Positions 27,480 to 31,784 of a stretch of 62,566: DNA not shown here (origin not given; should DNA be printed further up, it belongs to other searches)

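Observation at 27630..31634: A-A-T-TE synthetase: two adenylation domains, one carrier, no condensation domain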

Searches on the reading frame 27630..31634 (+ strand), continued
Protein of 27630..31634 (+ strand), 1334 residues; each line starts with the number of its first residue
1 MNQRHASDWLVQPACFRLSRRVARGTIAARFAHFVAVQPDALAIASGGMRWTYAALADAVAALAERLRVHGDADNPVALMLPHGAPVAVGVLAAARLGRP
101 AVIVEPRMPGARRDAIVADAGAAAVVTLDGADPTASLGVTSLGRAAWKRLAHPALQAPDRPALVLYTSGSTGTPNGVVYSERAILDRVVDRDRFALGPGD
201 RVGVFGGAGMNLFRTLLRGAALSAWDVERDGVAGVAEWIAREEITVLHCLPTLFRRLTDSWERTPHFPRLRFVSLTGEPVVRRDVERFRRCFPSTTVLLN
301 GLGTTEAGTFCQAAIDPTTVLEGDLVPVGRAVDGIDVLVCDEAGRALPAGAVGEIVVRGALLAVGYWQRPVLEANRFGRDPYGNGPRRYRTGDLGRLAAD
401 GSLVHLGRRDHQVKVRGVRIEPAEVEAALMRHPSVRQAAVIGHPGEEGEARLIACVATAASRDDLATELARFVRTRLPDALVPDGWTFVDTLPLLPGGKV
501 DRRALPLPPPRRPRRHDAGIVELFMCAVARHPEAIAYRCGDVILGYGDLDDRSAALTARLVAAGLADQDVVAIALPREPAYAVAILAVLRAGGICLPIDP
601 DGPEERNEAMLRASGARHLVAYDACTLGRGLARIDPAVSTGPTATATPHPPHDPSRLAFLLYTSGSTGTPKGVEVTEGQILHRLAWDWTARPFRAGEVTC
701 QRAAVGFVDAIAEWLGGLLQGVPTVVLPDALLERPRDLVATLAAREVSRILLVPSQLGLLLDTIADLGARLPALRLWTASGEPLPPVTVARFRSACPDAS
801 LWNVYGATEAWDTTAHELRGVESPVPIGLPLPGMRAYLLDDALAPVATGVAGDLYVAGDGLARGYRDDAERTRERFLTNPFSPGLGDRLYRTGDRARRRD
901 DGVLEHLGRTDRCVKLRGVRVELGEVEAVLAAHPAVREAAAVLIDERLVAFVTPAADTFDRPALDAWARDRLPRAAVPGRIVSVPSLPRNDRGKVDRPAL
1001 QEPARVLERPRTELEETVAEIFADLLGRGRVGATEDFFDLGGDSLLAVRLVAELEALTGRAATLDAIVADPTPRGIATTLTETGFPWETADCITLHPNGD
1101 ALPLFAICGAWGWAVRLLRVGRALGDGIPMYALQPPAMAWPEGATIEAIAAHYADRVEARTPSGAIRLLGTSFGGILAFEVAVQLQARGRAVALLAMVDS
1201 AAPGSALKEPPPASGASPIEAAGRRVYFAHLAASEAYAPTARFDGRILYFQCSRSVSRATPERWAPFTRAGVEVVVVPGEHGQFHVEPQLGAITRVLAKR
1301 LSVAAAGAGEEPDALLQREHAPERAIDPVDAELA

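Call 17: find_encoding_contigs(protein=P0011, flank=10000, max_places=2)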
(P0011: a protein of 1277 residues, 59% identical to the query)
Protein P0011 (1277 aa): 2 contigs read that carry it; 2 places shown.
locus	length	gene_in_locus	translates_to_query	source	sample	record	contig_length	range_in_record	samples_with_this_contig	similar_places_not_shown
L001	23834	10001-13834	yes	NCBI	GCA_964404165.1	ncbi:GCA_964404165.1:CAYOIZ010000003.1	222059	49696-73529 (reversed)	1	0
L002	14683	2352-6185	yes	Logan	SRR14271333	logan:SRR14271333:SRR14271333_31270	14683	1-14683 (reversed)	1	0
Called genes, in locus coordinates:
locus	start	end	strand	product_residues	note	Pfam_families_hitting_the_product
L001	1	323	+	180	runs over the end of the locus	-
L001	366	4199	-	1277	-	-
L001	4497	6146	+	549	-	PF00884:Sulfatase, PF01663:Phosphodiest (faint), PF16347:SGSH_C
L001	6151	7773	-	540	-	PF00005:ABC_tran, PF00006:ATP-synt_ab (faint), PF13555:AAA_29 (faint), PF02463:SMC_N (faint), PF13304:AAA_21 (faint), PF12848:ABC_tran_Xtn, PF00005:ABC_tran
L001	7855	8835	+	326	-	PF05019:Coq4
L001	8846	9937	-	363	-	PF03702:AnmK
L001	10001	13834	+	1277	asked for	PF00501:AMP-binding, PF13193:AMP-binding_C, PF00501:AMP-binding, PF13193:AMP-binding_C, PF00550:PP-binding, PF00975:Thioesterase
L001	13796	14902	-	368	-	PF00933:Glyco_hydro_3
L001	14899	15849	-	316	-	PF00248:Aldo_ket_red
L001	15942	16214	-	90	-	PF14026:SCO4226-like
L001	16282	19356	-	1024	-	-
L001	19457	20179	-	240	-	PF00881:Nitroreductase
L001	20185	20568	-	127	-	-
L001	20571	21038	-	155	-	PF13441:Gly-zipper_YMGG, PF16998:17kDa_Anti_2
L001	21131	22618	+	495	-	PF02446:Glyco_hydro_77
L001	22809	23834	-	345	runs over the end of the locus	PF00044:Gp_dh_N, PF02800:Gp_dh_C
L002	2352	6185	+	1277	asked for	PF00501:AMP-binding, PF13193:AMP-binding_C, PF00501:AMP-binding, PF13193:AMP-binding_C, PF00550:PP-binding, PF00975:Thioesterase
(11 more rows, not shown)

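Call 18: find_encoding_contigs(protein=P0010, flank=10000, max_places=2)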
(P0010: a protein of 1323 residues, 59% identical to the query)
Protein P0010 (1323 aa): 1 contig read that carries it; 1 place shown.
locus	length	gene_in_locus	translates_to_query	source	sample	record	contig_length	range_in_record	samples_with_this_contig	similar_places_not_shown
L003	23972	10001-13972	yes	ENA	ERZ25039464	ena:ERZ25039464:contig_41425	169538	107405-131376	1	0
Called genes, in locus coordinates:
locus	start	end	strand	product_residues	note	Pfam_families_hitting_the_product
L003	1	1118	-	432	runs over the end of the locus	PF01053:Cys_Met_Meta_PP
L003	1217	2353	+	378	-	PF04055:Radical_SAM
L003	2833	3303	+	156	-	-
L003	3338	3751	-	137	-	PF04397:LytTR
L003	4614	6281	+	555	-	PF07676:PD40 (weak), PF26550:Tricorn_2nd (faint), PF26549:Tricorn_N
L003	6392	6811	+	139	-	PF08570:DUF1761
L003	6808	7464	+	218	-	PF03737:RraA-like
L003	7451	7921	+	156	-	PF00583:Acetyltransf_1, PF13673:Acetyltransf_10, PF13508:Acetyltransf_7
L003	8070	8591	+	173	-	-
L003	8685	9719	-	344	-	PF00933:Glyco_hydro_3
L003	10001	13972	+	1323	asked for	PF00501:AMP-binding, PF13193:AMP-binding_C, PF00501:AMP-binding, PF13193:AMP-binding_C, PF00550:PP-binding, PF00975:Thioesterase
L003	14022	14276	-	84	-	-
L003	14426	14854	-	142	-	PF24877:ILV_EDD_C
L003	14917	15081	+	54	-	-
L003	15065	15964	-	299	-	PF00920:ILVD_EDD_N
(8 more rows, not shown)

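Call 20: find_encoding_contigs(protein=P0006, flank=10000, max_places=1)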
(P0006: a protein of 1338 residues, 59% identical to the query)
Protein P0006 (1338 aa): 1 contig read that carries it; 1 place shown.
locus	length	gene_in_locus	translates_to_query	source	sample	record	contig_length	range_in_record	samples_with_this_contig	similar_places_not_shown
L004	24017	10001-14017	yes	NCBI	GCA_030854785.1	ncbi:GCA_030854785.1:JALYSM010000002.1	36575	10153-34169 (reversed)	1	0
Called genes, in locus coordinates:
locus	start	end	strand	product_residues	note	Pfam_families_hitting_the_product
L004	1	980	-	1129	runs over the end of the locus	PF01590:GAF (weak), PF13492:GAF_3 (weak), PF01590:GAF, PF13185:GAF_2, PF01590:GAF, PF13185:GAF_2, PF01590:GAF, PF13185:GAF_2, +4 more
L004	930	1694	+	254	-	-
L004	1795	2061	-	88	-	-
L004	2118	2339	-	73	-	-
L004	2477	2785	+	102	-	-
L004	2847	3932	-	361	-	PF03401:TctC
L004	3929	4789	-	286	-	PF04909:Amidohydro_2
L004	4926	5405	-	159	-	PF05638:T6SS_HCP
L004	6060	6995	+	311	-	PF00535:Glycos_transf_2, PF10111:Glyco_tranf_2_2, PF13641:Glyco_tranf_2_3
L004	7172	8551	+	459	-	PF00929:RNase_T, PF27096:UvrC_M (faint), PF27115:Cho_C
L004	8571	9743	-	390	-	PF00933:Glyco_hydro_3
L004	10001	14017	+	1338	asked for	PF00501:AMP-binding, PF13193:AMP-binding_C, PF00501:AMP-binding, PF13193:AMP-binding_C, PF00550:PP-binding, PF00975:Thioesterase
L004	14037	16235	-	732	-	PF08447:PAS_3, PF00990:GGDEF, PF00563:EAL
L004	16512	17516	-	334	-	PF13714:PEP_mutase, PF00463:ICL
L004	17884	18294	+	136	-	-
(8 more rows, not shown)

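Call 21: find_encoding_contigs(protein=P0016, flank=10000, max_places=1)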
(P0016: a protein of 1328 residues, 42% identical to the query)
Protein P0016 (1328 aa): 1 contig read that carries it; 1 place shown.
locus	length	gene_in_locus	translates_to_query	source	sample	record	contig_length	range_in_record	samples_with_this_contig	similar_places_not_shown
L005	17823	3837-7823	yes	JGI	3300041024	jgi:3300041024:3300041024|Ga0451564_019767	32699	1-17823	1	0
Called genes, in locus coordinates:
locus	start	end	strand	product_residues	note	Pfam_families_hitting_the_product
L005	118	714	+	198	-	-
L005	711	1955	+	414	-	PF01266:DAO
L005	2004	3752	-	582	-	PF00884:Sulfatase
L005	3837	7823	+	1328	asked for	PF00501:AMP-binding, PF13193:AMP-binding_C, PF00501:AMP-binding, PF13193:AMP-binding_C, PF00550:PP-binding, PF00975:Thioesterase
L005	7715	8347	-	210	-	-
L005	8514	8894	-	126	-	PF07883:Cupin_2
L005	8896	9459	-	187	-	-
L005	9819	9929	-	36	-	-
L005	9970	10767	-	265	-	PF03009:GDPD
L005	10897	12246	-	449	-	-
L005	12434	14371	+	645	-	-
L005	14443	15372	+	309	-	-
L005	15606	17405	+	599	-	PF00324:AA_permease, PF13520:AA_permease_2, PF03845:Spore_permease (weak), PF00359:PTS_EIIA_2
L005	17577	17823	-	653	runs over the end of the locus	-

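Call 22: find_encoding_contigs(protein=P0014, flank=10000, max_places=1)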
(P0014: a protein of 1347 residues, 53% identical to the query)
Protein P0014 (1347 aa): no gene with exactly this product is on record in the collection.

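Call 23: find_related_loci(query=A1, collection=genome_contigs, flank=10000)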
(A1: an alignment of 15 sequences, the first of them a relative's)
Query A1 (1334 aa) in genome_contigs; peptide patterns used: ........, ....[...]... (x = any residue, [..] = any of these).
600 stretches matched a pattern (row limit reached: there are more); 525 encode a relative of the query (tblastn E <= 1e-3); the best 80 are kept; 80 distinct loci.
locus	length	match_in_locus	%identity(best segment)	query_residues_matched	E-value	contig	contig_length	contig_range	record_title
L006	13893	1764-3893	36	26-1200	3e-95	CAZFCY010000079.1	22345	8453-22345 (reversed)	MAG TPA_asm: uncultured Opitutaceae bacterium isolate SRP344714_co1_415 genome assembly, contig: NODE_4411_length_22345_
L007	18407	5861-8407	36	20-1304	4e-97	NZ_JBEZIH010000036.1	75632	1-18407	Streptomyces sp. NPDC048565 NPDC048565_77_A9.ctg-0036, whole genome shotgun sequence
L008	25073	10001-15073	37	26-1212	2e-93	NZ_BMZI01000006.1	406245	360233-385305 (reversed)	Salinicola rhizosphaerae strain KCTC 32998 sequence06, whole genome shotgun sequence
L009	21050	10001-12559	33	41-1303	7e-91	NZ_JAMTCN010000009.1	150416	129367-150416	Prauserella aidingensis strain DSM 45266 LY13DRAFT_scaffold00009.9, whole genome shotgun sequence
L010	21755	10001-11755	37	19-1082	2e-90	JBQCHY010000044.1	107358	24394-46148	MAG: Xanthobacteraceae bacterium isolate bin752 k141_394196, whole genome shotgun sequence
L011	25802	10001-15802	37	40-1212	1e-87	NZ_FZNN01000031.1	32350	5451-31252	Puniceibacterium sediminis strain DSM 29052, whole genome shotgun sequence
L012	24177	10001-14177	32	43-1207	8e-85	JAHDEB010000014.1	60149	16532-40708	MAG: Chloroflexota bacterium isolate MAG-171 RZ_1378, whole genome shotgun sequence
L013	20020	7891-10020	37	74-1200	3e-82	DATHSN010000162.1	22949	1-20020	MAG TPA_asm: Acidimicrobiales bacterium isolate SMAG_U16052 k141_359818, whole genome shotgun sequence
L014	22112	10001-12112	37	28-1208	2e-81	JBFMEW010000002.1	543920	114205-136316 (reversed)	MAG: Acidobacteriota bacterium isolate MAG255 MAG255_2, whole genome shotgun sequence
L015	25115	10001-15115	37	81-1200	5e-81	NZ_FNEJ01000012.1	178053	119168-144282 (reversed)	Salipiger marinus strain DSM 26424, whole genome shotgun sequence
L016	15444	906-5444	41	26-1077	4e-81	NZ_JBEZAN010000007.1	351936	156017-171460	Streptomyces sp. NPDC045470 NPDC045470_152_G5.ctg-0007, whole genome shotgun sequence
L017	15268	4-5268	35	26-1202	8e-80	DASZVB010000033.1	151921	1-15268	MAG TPA_asm: Polyangiaceae bacterium isolate SMAG_U6120 k141_407605, whole genome shotgun sequence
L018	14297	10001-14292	40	77-1082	2e-79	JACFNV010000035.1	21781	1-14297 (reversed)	MAG: Gammaproteobacteria bacterium isolate BROCD033 NODE_1843_length_21781_cov_6.123447, whole genome shotgun sequence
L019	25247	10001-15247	28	26-1197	1e-78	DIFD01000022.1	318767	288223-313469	MAG TPA_asm: Peptococcaceae bacterium UBA5757 UBA5757_contig_10366, whole genome shotgun sequence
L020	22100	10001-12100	34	39-1210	2e-78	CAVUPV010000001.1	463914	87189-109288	MAG: uncultured Alphaproteobacteria bacterium isolate MFD06092.bin.2.96 genome assembly, contig: contig_18044, whole gen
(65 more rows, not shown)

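Call 24: find_encoding_contigs(protein=P0004, flank=10000, max_places=1)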
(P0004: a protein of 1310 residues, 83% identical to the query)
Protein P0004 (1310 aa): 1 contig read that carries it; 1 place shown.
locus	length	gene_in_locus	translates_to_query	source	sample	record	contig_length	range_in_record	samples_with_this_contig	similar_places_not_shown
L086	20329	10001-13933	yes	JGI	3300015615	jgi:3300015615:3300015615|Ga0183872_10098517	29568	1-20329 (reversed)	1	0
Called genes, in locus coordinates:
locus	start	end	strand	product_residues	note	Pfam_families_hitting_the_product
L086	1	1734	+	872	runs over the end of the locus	-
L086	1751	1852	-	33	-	-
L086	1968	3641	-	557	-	PF00849:PseudoU_synth_2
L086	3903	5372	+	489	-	PF13229:Beta_helix (weak), PF05048:NosD, PF13229:Beta_helix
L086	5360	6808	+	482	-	PF13229:Beta_helix, PF05048:NosD, PF13229:Beta_helix (weak)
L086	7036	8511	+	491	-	PF13229:Beta_helix (weak), PF05048:NosD, PF13229:Beta_helix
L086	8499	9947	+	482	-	PF05048:NosD, PF13229:Beta_helix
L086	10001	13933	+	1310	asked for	PF00501:AMP-binding, PF13193:AMP-binding_C, PF00501:AMP-binding, PF13193:AMP-binding_C, PF00550:PP-binding, PF00975:Thioesterase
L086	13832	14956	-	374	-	PF00933:Glyco_hydro_3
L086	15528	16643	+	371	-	PF13469:Sulfotransfer_3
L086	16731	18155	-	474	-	PF01926:MMR_HSR1, PF11981:DUF3482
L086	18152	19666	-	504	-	PF11067:DUF2868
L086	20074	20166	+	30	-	-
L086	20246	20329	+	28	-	?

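Call 25: find_encoding_contigs(protein=P0007, flank=10000, max_places=1)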
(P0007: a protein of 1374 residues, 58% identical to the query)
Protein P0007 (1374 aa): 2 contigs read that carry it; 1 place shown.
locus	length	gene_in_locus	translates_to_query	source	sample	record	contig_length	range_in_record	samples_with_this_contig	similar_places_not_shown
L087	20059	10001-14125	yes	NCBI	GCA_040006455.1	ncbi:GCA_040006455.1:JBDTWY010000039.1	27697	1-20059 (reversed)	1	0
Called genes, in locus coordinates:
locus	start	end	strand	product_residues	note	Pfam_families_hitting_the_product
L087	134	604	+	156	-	PF12802:MarR_2 (faint)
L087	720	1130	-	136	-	PF04397:LytTR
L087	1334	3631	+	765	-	PF00486:Trans_reg_C, PF07676:PD40 (faint), PF26550:Tricorn_2nd (faint), PF26549:Tricorn_N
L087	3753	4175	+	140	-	PF08570:DUF1761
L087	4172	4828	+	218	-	PF03737:RraA-like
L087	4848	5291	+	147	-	PF00583:Acetyltransf_1, PF13673:Acetyltransf_10, PF13508:Acetyltransf_7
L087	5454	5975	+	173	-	-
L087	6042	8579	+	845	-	PF00501:AMP-binding, PF13193:AMP-binding_C, PF00550:PP-binding, PF00975:Thioesterase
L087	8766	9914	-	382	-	PF00933:Glyco_hydro_3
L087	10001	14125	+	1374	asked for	PF00501:AMP-binding, PF13193:AMP-binding_C, PF00501:AMP-binding, PF13193:AMP-binding_C (weak), PF00550:PP-binding, PF00975:Thioesterase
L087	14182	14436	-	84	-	-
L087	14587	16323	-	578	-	PF00920:ILVD_EDD_N, PF24877:ILV_EDD_C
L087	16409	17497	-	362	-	PF00005:ABC_tran, PF13304:AAA_21 (faint), PF17912:OB_MalK, PF08402:TOBE_2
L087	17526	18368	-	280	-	PF00528:BPD_transp_1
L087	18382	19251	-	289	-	PF00528:BPD_transp_1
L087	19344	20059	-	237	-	PF01547:SBP_bac_1 (weak), PF13416:SBP_bac_8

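Call 26: find_encoding_contigs(protein=P0012, flank=10000, max_places=1)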
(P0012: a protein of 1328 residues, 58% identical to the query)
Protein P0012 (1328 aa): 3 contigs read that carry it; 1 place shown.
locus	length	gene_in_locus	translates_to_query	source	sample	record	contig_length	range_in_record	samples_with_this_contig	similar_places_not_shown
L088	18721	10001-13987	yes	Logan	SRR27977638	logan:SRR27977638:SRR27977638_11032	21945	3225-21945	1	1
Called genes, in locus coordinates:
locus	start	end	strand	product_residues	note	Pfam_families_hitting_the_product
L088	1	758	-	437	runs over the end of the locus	PF06305:LapA_dom (weak), PF13428:TPR_14 (faint), PF13432:TPR_16 (faint), PF14559:TPR_19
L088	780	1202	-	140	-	PF02410:RsfS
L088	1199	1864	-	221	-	PF01467:CTP_transf_like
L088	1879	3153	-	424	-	PF00171:Aldedh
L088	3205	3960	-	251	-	PF13417:GST_N_3, PF13409:GST_N_2, PF00043:GST_C (weak)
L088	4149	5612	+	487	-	PF20091:Abhydrolase_10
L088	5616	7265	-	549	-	PF00512:HisKA, PF02518:HATPase_c, PF00072:Response_reg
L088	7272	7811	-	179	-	PF18546:MetOD1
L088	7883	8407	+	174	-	PF04120:Iron_permease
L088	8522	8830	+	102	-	PF20106:DUF6496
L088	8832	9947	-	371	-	PF03702:AnmK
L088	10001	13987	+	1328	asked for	PF00501:AMP-binding, PF13193:AMP-binding_C, PF00501:AMP-binding, PF13193:AMP-binding_C (weak), PF00550:PP-binding, PF00975:Thioesterase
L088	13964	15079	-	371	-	PF00933:Glyco_hydro_3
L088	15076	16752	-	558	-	PF05977:MFS_3, PF07690:MFS_1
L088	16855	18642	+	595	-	PF00331:Glyco_hydro_10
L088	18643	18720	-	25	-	?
